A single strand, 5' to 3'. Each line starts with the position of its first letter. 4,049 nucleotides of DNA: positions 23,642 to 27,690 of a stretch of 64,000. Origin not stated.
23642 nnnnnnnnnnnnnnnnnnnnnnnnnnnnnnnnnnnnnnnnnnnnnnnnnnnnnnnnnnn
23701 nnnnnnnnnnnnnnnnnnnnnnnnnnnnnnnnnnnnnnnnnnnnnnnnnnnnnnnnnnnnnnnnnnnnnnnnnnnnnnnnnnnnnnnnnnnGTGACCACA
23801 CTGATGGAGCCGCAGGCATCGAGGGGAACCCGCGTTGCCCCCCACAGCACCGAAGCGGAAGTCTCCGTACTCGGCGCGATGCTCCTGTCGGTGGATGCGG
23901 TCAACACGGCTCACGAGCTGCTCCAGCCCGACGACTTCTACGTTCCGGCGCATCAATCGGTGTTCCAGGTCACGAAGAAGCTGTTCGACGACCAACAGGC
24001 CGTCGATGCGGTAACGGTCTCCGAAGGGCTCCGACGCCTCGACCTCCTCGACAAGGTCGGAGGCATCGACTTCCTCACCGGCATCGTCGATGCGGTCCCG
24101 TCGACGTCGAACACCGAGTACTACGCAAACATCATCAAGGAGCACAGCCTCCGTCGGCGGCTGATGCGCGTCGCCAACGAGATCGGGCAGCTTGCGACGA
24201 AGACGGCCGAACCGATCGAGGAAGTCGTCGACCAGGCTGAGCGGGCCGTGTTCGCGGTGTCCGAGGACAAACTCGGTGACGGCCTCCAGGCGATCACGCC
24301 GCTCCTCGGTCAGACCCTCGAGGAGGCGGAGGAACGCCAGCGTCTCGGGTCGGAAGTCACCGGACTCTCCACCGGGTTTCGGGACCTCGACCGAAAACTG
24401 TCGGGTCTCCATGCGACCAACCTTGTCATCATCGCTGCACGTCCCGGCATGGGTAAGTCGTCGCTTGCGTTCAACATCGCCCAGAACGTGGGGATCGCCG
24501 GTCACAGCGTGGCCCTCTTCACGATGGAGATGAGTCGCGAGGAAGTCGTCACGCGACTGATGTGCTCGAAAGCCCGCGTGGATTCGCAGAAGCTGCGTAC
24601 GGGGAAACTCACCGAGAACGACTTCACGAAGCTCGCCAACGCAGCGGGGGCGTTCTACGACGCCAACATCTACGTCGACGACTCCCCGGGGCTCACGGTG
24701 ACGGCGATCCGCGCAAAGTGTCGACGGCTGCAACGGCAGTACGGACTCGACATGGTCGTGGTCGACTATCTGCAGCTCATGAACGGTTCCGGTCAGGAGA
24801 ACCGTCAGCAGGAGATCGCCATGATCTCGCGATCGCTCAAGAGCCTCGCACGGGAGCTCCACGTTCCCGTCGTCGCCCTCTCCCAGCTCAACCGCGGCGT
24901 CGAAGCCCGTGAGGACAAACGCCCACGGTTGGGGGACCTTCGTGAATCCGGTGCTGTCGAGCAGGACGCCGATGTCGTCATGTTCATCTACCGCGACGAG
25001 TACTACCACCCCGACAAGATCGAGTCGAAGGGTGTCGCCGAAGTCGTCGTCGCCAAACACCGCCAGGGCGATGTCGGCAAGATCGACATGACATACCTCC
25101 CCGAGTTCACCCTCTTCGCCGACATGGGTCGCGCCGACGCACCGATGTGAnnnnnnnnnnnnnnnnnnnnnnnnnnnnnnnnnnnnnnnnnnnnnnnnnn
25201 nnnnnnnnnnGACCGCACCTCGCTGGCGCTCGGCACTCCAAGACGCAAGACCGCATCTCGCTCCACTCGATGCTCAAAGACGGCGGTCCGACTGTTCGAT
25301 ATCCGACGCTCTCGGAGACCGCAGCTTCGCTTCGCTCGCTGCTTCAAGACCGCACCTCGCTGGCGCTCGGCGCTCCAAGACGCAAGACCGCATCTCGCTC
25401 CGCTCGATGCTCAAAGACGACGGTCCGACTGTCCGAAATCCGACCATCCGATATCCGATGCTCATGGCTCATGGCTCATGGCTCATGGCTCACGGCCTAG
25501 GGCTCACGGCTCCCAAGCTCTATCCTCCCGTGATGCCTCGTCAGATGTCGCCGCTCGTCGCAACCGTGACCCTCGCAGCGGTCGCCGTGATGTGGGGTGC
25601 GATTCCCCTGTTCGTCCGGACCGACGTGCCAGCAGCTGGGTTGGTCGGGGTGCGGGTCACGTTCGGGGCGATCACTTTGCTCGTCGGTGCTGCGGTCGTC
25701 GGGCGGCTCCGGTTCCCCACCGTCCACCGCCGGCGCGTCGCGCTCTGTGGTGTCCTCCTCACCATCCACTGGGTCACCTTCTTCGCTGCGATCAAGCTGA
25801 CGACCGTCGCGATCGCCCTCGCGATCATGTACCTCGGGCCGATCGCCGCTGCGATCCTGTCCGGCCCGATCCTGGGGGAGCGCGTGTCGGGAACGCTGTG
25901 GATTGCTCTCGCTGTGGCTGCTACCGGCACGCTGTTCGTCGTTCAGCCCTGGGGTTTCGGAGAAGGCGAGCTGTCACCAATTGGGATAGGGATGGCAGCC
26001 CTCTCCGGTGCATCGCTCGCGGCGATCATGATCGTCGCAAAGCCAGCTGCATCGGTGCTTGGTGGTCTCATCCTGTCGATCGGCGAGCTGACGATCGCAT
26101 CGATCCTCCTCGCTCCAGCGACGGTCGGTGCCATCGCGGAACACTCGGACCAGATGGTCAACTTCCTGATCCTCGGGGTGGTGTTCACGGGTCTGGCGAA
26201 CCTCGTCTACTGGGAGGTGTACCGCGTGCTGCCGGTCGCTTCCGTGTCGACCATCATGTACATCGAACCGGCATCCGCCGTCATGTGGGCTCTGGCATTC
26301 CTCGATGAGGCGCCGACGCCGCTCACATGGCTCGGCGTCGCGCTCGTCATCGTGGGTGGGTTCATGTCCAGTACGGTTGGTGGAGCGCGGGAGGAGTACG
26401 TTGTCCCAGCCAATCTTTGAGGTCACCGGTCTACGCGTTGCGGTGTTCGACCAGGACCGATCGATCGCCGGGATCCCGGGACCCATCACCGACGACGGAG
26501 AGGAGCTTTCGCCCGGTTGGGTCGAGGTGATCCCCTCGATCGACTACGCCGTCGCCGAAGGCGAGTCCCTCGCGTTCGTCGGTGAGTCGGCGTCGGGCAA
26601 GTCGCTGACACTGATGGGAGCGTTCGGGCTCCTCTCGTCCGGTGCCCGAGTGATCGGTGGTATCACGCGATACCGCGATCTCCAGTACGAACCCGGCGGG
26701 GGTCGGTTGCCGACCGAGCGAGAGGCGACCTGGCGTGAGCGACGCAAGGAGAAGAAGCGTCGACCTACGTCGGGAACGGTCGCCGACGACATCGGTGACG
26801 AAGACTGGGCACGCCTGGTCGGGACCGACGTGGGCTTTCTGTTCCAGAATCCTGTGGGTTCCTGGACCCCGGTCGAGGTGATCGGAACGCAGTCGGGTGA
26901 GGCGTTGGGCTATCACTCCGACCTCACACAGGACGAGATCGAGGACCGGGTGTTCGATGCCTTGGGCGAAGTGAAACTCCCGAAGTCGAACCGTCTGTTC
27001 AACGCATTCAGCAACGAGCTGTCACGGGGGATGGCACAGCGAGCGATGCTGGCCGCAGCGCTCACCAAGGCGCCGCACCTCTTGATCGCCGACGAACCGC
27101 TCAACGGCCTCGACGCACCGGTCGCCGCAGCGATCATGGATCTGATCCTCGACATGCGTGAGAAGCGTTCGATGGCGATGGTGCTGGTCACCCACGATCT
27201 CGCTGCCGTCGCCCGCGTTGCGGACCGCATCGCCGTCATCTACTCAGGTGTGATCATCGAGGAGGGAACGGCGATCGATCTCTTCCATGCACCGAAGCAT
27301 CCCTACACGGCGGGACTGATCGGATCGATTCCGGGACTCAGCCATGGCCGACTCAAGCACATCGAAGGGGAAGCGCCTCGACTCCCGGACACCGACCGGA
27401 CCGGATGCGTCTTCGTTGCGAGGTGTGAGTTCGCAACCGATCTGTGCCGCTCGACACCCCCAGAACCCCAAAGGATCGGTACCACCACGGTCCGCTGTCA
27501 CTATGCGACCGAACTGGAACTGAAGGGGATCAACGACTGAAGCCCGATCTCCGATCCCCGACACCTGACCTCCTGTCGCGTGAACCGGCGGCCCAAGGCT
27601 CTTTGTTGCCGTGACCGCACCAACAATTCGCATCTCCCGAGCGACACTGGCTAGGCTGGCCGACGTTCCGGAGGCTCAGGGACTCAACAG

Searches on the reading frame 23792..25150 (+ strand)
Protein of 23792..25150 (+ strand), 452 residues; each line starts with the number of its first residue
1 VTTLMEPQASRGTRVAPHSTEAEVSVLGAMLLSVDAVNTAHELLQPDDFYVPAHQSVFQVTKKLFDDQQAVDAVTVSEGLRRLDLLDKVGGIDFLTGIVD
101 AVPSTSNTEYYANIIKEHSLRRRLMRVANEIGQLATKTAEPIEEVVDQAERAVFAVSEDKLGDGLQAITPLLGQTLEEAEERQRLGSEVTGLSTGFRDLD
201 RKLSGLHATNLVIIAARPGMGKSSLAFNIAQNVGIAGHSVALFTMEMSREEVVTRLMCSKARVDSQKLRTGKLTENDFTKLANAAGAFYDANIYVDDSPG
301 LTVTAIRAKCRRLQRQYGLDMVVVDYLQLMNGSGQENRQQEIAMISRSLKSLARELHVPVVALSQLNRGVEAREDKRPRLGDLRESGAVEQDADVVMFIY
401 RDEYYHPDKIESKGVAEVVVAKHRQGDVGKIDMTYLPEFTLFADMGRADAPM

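Call 31: search_protein_families(library=pfam, proteins=[window:23792-25150:+], max_evalue=0.00001)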
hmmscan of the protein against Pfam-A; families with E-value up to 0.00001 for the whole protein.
window:23792-25150:+ (452 aa): 3 families
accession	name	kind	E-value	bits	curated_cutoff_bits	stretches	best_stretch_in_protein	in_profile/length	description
PF03796.21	DnaB_C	-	2.8e-105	351.8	27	1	191-443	1-254/255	DnaB-like helicase C terminal domain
PF00772.26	DnaB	-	5.5e-31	107.1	23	1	16-117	2-103/103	DnaB-like helicase N terminal domain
PF13481.12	AAA_25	-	1.8e-13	51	27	1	197-366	20-190/195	AAA domain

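Call 64: find_homologous_proteins(query=window:23792-25150:+, max_evalue=1e-50)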
Query window:23792-25150:+ (452 aa): 7995 proteins with E <= 1e-50 among 8000 candidates; the best 120 are listed.
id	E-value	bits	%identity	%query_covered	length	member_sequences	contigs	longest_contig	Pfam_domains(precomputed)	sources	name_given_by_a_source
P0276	1.3e-287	971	100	99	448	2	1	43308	PF03796.22,PF00772.27,PF13481.13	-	-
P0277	1.0e-226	771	77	98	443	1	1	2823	PF03796.22,PF00772.27,PF13481.13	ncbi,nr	ncbi:MAG: replicative DNA helicase [Acidimicrobiia bacterium]|nr:replicative DNA helicase [Acidimicr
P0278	1.2e-226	771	75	100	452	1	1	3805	PF06745.20,PF03796.22,PF00772.27,PF13481.13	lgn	-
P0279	3.0e-224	763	76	100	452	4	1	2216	PF03796.22,PF00772.27,PF13481.13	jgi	-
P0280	3.3e-224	763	75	100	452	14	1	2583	PF03796.22,PF00772.27,PF13481.13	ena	-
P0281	8.5e-223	758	75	100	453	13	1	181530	PF03796.22,PF00772.27,PF13481.13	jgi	-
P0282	4.7e-222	755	75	100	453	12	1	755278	PF03796.22,PF00772.27,PF13481.13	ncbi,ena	-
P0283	3.9e-221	752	75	100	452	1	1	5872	PF03796.22,PF00772.27,PF13481.13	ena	-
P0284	5.6e-221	752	75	100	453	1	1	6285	PF03796.22,PF00772.27,PF13481.13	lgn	-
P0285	6.2e-221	752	75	100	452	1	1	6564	PF03796.22,PF00772.27,PF13481.13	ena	-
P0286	9.1e-221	751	75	100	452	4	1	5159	PF03796.22,PF00772.27,PF13481.13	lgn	-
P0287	1.4e-220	751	75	100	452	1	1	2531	PF03796.22,PF00772.27,PF13481.13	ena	-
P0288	1.4e-220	751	74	100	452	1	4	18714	PF03796.22,PF00772.27,PF13481.13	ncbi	-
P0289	3.8e-220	749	74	100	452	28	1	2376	PF03796.22,PF00772.27,PF13481.13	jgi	jgi:replicative DNA helicase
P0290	5.9e-220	749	74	100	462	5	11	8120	PF03796.22,PF00772.27,PF13481.13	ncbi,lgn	-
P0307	1.0e-216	738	74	100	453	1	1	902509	PF03796.22,PF00772.27,PF13481.13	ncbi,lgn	ncbi:MAG: replicative DNA helicase [Acidimicrobiia bacterium]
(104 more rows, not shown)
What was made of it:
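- Taxonomy: DnaB is 74-77% identical to Acidimicrobiia MAG proteins (call 64).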

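Call 65: find_encoding_contigs(protein=P0307, flank=10000, max_places=1)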
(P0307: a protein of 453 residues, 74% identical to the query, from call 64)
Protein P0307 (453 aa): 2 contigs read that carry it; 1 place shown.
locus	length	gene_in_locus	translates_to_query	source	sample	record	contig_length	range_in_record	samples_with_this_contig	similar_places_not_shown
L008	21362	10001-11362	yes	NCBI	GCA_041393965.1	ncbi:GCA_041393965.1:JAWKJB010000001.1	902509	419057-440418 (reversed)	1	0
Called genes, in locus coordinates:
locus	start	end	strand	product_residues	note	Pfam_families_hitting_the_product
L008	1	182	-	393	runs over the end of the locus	PF02985:HEAT (faint), PF03130:HEAT_PBS (faint), PF13646:HEAT_2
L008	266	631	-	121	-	PF00072:Response_reg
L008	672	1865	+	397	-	PF07690:MFS_1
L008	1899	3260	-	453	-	PF00171:Aldedh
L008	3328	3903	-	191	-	PF00194:Carb_anhydrase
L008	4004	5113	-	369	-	PF01658:Inos-1-P_synth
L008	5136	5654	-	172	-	PF03551:PadR, PF10400:Vir_act_alpha_C (faint)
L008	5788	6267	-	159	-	PF01243:PNPOx_N, PF12900:Pyridox_ox_2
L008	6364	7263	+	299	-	PF02548:Pantoate_transf, PF13714:PEP_mutase (weak)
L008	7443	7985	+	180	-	PF02643:DUF192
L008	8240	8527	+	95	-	PF01250:Ribosomal_S6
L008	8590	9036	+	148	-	PF00436:SSB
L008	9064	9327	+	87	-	PF01084:Ribosomal_S18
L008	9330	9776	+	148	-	PF01281:Ribosomal_L9_N, PF03948:Ribosomal_L9_C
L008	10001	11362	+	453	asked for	PF00772:DnaB, PF13481:AAA_25, PF03796:DnaB_C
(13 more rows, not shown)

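Call 66: find_encoding_contigs(protein=P0282, flank=10000, max_places=1)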
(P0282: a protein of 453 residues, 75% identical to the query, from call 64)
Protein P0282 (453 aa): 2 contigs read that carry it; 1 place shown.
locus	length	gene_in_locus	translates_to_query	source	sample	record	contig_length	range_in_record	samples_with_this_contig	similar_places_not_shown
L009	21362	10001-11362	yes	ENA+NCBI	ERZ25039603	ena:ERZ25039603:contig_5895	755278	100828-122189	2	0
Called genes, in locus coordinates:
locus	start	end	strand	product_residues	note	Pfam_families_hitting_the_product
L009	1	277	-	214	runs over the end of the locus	PF03551:PadR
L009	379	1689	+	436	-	PF00654:Voltage_CLC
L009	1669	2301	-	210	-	PF00072:Response_reg, PF00196:GerE, PF04545:Sigma70_r4 (weak), PF08281:Sigma70_r4_2 (weak)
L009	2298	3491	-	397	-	PF04024:PspC, PF13581:HATPase_c_2, PF02518:HATPase_c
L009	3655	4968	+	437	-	PF04024:PspC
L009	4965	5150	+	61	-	-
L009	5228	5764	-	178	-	PF01243:PNPOx_N, PF12900:Pyridox_ox_2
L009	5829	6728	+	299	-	PF02548:Pantoate_transf, PF13714:PEP_mutase (weak)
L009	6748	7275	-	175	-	PF01872:RibD_C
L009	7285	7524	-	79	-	-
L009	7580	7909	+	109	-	PF02643:DUF192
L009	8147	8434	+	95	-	PF01250:Ribosomal_S6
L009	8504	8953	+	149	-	PF00436:SSB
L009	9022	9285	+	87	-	PF01084:Ribosomal_S18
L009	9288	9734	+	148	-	PF01281:Ribosomal_L9_N, PF03948:Ribosomal_L9_C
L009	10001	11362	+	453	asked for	PF00772:DnaB, PF13481:AAA_25, PF03796:DnaB_C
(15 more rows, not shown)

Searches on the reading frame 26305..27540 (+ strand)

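Call 32: search_protein_families(library=pfam, proteins=[window:26305-27540:+], max_evalue=0.00001)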
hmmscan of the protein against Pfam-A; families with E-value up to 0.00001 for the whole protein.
window:26305-27540:+ (411 aa): 2 families
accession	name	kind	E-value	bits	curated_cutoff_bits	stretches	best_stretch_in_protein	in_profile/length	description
PF08352.17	oligo_HPY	-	9.3e-16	58.4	27.1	1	318-381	1-65/65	Oligopeptide/dipeptide transporter, C-terminal region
PF00005.33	ABC_tran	-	3.4e-14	54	25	1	152-267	35-137/137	ABC transporter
